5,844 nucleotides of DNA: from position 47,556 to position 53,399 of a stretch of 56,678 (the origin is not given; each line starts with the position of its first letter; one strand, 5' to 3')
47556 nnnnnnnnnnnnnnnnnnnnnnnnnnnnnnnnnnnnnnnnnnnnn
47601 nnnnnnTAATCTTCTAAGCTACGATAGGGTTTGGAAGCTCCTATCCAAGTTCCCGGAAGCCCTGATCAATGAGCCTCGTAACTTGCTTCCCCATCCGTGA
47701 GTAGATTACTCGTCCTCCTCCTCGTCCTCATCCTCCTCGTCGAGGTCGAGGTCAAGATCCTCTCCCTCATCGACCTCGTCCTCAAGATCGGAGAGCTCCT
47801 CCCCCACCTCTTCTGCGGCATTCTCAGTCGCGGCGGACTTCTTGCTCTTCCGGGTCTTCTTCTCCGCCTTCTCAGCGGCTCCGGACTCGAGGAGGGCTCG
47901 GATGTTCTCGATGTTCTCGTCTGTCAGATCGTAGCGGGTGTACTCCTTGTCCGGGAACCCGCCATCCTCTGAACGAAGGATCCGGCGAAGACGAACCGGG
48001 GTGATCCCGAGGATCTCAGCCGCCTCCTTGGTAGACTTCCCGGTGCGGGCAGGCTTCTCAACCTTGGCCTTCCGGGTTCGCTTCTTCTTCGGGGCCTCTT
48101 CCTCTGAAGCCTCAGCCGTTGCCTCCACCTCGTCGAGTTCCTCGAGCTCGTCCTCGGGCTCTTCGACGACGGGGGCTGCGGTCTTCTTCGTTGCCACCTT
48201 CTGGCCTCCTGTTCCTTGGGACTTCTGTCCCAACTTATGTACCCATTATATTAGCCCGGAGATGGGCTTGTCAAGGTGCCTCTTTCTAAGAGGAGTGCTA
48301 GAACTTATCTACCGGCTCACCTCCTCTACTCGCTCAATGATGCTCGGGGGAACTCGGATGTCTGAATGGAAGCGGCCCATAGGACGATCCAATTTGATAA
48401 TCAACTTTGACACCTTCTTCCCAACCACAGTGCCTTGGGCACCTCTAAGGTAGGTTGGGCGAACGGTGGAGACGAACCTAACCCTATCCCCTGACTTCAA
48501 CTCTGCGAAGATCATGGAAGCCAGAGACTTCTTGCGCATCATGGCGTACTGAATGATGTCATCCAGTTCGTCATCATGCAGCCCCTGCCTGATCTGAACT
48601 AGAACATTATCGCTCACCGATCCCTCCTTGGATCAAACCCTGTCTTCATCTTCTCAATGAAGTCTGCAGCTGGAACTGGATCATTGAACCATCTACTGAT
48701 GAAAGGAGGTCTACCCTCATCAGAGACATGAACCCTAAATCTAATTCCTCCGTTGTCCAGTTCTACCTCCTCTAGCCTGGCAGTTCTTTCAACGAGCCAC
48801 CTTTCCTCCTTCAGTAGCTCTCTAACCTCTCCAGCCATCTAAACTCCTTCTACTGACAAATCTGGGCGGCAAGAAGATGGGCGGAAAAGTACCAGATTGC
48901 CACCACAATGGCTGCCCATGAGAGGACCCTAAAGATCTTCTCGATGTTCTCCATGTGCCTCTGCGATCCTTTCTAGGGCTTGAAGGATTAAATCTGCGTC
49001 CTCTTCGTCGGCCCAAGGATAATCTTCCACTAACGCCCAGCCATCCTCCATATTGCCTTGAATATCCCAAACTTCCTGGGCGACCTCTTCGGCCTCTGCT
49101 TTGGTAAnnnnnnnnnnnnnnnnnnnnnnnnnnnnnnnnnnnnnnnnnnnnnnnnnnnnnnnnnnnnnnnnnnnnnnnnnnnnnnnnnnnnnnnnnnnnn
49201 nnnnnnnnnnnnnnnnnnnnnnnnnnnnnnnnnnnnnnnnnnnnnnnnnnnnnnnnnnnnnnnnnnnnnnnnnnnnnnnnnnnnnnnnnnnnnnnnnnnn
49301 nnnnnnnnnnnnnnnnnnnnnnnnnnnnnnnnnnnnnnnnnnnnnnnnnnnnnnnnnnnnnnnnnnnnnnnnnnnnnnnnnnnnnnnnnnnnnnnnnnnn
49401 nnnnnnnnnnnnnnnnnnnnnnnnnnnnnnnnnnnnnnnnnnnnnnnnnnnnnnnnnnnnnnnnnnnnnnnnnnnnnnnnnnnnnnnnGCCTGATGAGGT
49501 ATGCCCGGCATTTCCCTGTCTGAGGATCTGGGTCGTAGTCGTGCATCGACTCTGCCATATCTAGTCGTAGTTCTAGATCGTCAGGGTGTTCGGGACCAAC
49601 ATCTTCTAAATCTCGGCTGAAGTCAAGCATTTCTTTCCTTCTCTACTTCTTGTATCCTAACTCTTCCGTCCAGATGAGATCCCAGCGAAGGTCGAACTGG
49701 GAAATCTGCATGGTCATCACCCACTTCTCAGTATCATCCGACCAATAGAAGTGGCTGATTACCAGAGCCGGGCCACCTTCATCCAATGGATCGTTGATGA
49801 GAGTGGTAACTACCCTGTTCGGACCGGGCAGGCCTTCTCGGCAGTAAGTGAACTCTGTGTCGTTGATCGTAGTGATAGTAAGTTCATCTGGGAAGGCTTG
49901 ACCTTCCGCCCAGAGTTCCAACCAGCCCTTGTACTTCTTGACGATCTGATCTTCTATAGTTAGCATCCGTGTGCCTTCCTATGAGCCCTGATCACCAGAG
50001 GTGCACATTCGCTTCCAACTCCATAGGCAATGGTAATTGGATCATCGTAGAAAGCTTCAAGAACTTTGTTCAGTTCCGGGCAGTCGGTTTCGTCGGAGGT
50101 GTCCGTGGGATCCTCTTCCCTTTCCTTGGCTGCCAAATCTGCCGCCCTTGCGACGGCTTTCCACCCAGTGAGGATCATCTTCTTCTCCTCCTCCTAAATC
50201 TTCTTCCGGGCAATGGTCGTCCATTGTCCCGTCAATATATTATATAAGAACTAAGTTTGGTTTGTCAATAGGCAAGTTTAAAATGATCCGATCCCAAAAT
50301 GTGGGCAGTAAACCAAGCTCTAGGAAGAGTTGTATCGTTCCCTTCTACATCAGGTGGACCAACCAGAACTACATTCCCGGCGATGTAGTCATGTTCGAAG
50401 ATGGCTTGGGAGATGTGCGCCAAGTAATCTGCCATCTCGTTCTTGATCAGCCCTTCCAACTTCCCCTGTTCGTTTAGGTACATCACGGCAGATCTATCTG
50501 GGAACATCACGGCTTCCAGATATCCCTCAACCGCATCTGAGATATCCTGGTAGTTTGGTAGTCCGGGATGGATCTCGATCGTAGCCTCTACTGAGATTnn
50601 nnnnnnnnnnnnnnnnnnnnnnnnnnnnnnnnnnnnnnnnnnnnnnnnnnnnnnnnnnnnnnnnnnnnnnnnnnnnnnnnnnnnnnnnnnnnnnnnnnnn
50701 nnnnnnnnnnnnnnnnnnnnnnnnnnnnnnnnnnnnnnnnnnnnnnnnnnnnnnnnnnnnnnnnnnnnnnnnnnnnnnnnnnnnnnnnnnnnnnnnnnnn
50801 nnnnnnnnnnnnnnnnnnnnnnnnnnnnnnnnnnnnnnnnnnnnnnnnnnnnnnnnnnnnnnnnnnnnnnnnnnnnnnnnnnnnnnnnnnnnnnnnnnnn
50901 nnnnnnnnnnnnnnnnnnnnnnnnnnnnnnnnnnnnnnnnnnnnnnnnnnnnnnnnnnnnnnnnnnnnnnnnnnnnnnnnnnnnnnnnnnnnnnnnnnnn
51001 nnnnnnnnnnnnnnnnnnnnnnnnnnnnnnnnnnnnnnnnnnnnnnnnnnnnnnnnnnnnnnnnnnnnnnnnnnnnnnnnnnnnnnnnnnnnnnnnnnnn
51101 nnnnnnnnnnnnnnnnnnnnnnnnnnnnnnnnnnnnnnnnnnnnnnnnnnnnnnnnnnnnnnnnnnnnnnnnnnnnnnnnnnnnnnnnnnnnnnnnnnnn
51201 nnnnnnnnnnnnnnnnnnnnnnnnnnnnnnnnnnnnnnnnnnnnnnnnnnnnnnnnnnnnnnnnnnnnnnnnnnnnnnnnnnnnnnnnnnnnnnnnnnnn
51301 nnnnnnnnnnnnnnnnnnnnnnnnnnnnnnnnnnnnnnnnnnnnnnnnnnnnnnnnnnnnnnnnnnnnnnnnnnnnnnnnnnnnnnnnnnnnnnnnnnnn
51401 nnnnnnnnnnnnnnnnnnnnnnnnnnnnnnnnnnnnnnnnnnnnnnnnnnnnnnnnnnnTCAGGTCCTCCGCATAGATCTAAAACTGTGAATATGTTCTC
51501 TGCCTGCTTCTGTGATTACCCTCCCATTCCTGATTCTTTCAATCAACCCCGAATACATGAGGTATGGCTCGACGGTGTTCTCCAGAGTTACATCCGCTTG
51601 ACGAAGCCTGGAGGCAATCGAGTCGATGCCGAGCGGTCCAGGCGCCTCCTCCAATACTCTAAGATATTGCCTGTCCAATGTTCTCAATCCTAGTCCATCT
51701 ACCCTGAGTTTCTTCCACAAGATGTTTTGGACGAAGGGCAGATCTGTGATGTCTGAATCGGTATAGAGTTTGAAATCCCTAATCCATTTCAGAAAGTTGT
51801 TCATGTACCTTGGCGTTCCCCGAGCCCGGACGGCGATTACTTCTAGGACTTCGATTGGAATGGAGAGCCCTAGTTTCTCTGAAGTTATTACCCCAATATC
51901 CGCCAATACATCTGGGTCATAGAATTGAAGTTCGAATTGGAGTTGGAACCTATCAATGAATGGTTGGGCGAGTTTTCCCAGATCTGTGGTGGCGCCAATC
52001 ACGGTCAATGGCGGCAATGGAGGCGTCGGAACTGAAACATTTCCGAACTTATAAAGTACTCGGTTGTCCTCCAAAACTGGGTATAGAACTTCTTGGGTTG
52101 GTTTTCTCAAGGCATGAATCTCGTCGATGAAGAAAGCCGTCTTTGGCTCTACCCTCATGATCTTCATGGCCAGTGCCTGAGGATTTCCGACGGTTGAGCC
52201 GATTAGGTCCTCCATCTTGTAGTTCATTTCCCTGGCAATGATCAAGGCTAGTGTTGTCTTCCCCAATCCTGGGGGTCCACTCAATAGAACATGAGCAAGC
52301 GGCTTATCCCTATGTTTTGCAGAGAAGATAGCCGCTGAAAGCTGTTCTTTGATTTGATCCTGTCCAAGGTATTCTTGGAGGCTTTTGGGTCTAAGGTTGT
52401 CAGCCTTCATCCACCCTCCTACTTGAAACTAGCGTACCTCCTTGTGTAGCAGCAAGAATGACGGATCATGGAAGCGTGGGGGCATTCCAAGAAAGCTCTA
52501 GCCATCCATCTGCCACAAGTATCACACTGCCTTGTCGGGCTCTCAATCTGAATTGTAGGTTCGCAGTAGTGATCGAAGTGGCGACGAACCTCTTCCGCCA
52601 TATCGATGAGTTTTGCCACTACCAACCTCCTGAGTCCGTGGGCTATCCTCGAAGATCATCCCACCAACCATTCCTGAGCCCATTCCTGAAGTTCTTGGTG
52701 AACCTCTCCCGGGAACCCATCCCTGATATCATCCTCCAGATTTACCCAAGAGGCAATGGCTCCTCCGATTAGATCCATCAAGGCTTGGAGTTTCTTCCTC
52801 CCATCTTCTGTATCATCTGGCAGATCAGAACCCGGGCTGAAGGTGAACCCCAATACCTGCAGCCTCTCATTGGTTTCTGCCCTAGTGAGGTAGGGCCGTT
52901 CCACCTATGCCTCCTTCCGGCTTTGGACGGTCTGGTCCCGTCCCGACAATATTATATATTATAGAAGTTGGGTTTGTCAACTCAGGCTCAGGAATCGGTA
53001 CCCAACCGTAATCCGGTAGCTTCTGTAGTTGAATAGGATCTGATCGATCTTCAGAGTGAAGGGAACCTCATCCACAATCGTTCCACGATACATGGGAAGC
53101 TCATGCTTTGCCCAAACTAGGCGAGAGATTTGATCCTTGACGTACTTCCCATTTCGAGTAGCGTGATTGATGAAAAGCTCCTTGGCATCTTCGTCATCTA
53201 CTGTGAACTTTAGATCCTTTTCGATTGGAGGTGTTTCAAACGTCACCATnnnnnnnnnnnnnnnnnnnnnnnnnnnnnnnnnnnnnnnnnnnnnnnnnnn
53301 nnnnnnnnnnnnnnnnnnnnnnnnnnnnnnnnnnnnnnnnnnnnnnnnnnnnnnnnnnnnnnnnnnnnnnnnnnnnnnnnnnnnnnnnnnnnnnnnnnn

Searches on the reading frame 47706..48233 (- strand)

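Call 14: search_protein_families(library=pfam, proteins=[window:47706-48233:-], max_evalue=0.001)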
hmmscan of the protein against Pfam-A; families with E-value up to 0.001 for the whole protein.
window:47706-48233:- (175 aa): 1 family
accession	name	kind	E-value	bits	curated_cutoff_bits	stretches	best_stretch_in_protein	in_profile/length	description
PF13384.12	HTH_23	-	0.00053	20.2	24.6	1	50-93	3-46/50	Homeodomain-like domain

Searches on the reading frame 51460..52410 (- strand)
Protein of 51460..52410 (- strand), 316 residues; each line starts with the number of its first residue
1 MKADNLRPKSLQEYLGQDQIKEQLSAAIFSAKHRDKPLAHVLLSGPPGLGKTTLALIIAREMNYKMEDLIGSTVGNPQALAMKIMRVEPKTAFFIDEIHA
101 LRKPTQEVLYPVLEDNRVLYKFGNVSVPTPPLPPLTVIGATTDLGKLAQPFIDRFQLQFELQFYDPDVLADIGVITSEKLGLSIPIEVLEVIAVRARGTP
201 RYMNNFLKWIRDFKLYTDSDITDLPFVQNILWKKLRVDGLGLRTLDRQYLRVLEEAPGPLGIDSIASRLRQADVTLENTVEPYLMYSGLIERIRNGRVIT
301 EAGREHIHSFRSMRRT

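Call 13: search_protein_families(library=pfam, proteins=[window:51460-52410:-], max_evalue=0.001)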
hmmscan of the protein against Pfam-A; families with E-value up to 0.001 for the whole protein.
window:51460-52410:- (316 aa): 9 families
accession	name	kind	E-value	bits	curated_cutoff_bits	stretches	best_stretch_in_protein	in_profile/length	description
PF05496.18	RuvB_N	-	5.6e-42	143.6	27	1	6-160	1-158/159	Holliday junction DNA helicase RuvB P-loop domain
PF05491.19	RuvB_C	-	9.7e-18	64.3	24.7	1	240-307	2-71/72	RuvB C-terminal winged helix domain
PF00004.35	AAA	-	5.7e-16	59.6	21.2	1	41-161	1-129/131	ATPase family associated with various cellular activities (AAA)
PF07728.20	AAA_5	-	7.9e-10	39.3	22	1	40-155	1-139/139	AAA domain (dynein-related subfamily)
PF17864.7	AAA_lid_4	-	1.7e-08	34.5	27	1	164-231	1-68/74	RuvB AAA lid domain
PF13191.12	AAA_16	-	3.7e-06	28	32.6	1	16-63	4-49/167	AAA ATPase domain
PF01078.27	Mg_chelatase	-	0.00016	21.6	20.3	0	14-58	5-42/207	Magnesium chelatase, subunit ChlI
PF20720.3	nSTAND3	-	0.00021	21.4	27.2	1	40-97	19-73/155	Novel STAND NTPase 3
PF00158.32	Sigma54_activat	-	0.00031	20.9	20.2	0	27-71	11-55/168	Sigma-54 interaction domain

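Call 19: find_related_loci(query=window:51460-52410:-, collection=viral_contigs, flank=10000)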
Query window:51460-52410:- (316 aa) in viral_contigs; peptide patterns used: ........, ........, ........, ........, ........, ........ (x = any residue, [..] = any of these).
7 stretches matched a pattern; 4 encode a relative of the query (tblastn E <= 1e-3); 4 distinct loci.
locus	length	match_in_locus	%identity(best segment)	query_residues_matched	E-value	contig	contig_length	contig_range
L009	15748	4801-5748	66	1-316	5e-139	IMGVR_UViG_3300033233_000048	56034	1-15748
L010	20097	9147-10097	61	1-315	2e-121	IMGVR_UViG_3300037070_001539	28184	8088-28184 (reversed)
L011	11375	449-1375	60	6-314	6e-117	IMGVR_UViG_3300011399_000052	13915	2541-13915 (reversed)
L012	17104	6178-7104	60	6-314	6e-117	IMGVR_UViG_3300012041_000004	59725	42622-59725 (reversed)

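Call 41: search_protein_families(library=pfam, proteins=[L012:1191-1808:+, L010:5522-6139:+, L009:699-977:+, L009:21-368:+, L009:365-664:+, L012:474-782:+, L010:4467-5141:+], max_evalue=0.05)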
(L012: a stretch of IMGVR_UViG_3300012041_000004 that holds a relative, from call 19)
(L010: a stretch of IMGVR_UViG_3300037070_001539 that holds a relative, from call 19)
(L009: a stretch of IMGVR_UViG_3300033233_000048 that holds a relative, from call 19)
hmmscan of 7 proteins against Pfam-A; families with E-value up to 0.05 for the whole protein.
L012:1191-1808:+ (205 aa): 9 families
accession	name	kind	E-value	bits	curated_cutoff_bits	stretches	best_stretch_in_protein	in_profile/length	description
PF12802.13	MarR_2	-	6.1e-08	33.2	27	1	151-188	20-56/61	MarR family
PF09339.16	HTH_IclR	-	3.8e-07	30.2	22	1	152-185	18-51/52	IclR helix-turn-helix domain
PF01047.28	MarR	-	0.0069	16.7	24.6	1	152-187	17-52/59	MarR family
PF01978.25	TrmB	-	0.0092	16.3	25.6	1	152-188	22-58/68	Sugar-specific transcriptional regulator TrmB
PF13412.12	HTH_24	-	0.014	15.4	21.9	1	153-182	18-47/48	Winged helix-turn-helix DNA-binding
PF01454.25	MAGE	-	0.022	15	25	1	167-199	163-195/207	MAGE homology domain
PF04157.22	EAP30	-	0.032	14.4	26.8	1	129-186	161-219/219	EAP30/Vps36 family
PF13338.12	AbiEi_4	-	0.034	14.7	25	0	155-184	16-40/49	Transcriptional regulator, AbiEi antitoxin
PF03551.20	PadR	-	0.049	14.1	27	0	158-198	22-63/75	Transcriptional regulator PadR-like family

L010:5522-6139:+ (205 aa): 3 families
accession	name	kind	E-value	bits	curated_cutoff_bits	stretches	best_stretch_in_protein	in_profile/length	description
PF00392.27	GntR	-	0.011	15.8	27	1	155-188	26-59/64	Bacterial regulatory proteins, gntR family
PF01978.25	TrmB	-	0.017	15.4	25.6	1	154-195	23-59/68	Sugar-specific transcriptional regulator TrmB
PF13545.12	HTH_Crp_2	-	0.021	15.2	27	1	154-188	23-56/70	Crp-like helix-turn-helix domain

L009:699-977:+ (92 aa): 0 families

L009:21-368:+ (115 aa): 2 families
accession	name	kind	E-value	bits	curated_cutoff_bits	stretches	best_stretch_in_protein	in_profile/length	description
PF10686.14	YAcAr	-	1.4e-15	57.2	28.2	1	1-61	1-65/66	YspA, cpYpsA-related SLOG family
PF10087.14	DUF2325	-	0.022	15.4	33.6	1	70-113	38-80/94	Uncharacterized protein conserved in bacteria (DUF2325)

L009:365-664:+ (99 aa): 0 families

L012:474-782:+ (102 aa): 1 family
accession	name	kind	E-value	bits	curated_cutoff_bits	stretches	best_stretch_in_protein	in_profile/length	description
PF12957.13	DUF3846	-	3.2e-15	56.6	27.5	1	3-84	2-86/103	Domain of unknown function (DUF3846)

L010:4467-5141:+ (224 aa): 8 families
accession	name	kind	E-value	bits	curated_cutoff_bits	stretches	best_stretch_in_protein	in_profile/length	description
PF00145.23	DNA_methylase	-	6.8e-13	49.2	22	1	1-106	1-115/324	C-5 cytosine-specific DNA methylase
PF21338.2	Top1B_N_bact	-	0.00028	21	27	1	189-223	14-49/49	Bacterial DNA topoisomerase IB, N-terminal domain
PF09445.16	Methyltransf_15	-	0.00044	20.3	22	1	3-33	4-34/165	RNA cap guanine-N2 methyltransferase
PF08241.18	Methyltransf_11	-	0.0028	18.7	21.2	1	4-95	1-92/95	Methyltransferase domain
PF05175.20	MTS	-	0.012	15.7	23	1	2-102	34-142/170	Methyltransferase small domain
PF13489.12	Methyltransf_23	-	0.012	15.7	27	1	1-60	24-87/164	Methyltransferase domain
PF08242.18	Methyltransf_12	-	0.017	16.2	30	0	4-94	1-96/98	Methyltransferase domain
PF13649.12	Methyltransf_25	-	0.029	15.5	27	0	4-94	2-97/97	Methyltransferase domain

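Call 88: search_protein_families(library=ncbifam, proteins=[window:51460-52410:-, L012:1191-1808:+], max_evalue=0.01)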
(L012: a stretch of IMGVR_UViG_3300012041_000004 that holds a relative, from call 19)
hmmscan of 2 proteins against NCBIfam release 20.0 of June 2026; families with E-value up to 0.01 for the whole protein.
window:51460-52410:- (316 aa): 65 families (the best 25 are shown)
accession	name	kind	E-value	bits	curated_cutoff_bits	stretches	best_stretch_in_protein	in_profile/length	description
NF000868.0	PRK00080.1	equivalog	1.5e-83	280.4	282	1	4-308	17-325/330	Holliday junction branch migration DNA helicase RuvB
TIGR00635.1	ruvB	equivalog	3.7e-79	265.9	299.05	1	9-308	1-304/305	Holliday junction branch migration DNA helicase RuvB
TIGR02397.1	dnaX_nterm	equivalog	2.3e-12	46.8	250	1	6-65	8-63/355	DNA polymerase III subunit gamma/tau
NF009883.0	PRK13341.1-4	equivalog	1.1e-11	43.4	668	1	3-118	22-141/729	AAA family ATPase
NF003230.0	PRK04195.1-6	equivalog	3e-11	42.7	441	1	5-73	7-74/494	replication factor C large subunit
NF009881.0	PRK13341.1-2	equivalog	9.6e-11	40.3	651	1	3-118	19-138/736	AAA family ATPase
NF009882.0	PRK13341.1-3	equivalog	2.7e-10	39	1197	1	3-116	21-138/734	AAA family ATPase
NF003229.0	PRK04195.1-5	equivalog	2.8e-10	39.5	280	1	5-76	10-82/413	replication factor C large subunit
NF011523.0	PRK14962.1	equivalog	1.3e-09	37.4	576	1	6-65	8-63/474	DNA polymerase III subunits gamma and tau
NF003226.0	PRK04195.1-1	equivalog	5e-09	35.6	588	1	6-69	8-71/405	replication factor C large subunit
NF001679.0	PRK00440.1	equivalog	9.3e-09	34.8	303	1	4-62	10-63/322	replication factor C small subunit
NF003233.0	PRK04195.2-3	equivalog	1.7e-08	33.7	471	1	4-67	5-67/504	replication factor C large subunit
NF003227.0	PRK04195.1-2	equivalog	2.9e-08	32.9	502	1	5-70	9-75/487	replication factor C large subunit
NF005171.0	PRK06645.1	equivalog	3.2e-08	32.5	614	1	5-64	16-71/509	DNA polymerase III subunits gamma and tau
TIGR02903.1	spore_lon_C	equivalog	9.3e-08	31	678.8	1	5-62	147-199/615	Lon family ATP-dependent protease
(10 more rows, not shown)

L012:1191-1808:+ (205 aa): 2 families
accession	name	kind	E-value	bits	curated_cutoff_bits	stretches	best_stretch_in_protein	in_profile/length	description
NF053606.1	Sta1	subfamily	1.1e-05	25.5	80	1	152-204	34-87/100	Sta1 family transcriptional regulator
NF040939.2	trans_reg_lrs14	equivalog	9e-05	22.5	90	1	152-203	36-88/103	Lrs14 family HTH-type transcriptional regulator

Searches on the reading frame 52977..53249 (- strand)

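Call 11: search_protein_families(library=pfam, proteins=[window:52977-53249:-], max_evalue=0.1)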
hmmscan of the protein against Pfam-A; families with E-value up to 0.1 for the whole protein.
window:52977-53249:- (90 aa): 0 families

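Call 12: search_protein_families(library=phrogs, proteins=[window:52977-53249:-], max_evalue=0.1)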
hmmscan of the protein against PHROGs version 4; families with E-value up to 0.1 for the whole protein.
window:52977-53249:- (90 aa): 1 family
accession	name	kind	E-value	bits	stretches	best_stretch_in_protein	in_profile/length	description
phrog_29626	-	unknown function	0.084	14.1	0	11-47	2-35/57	-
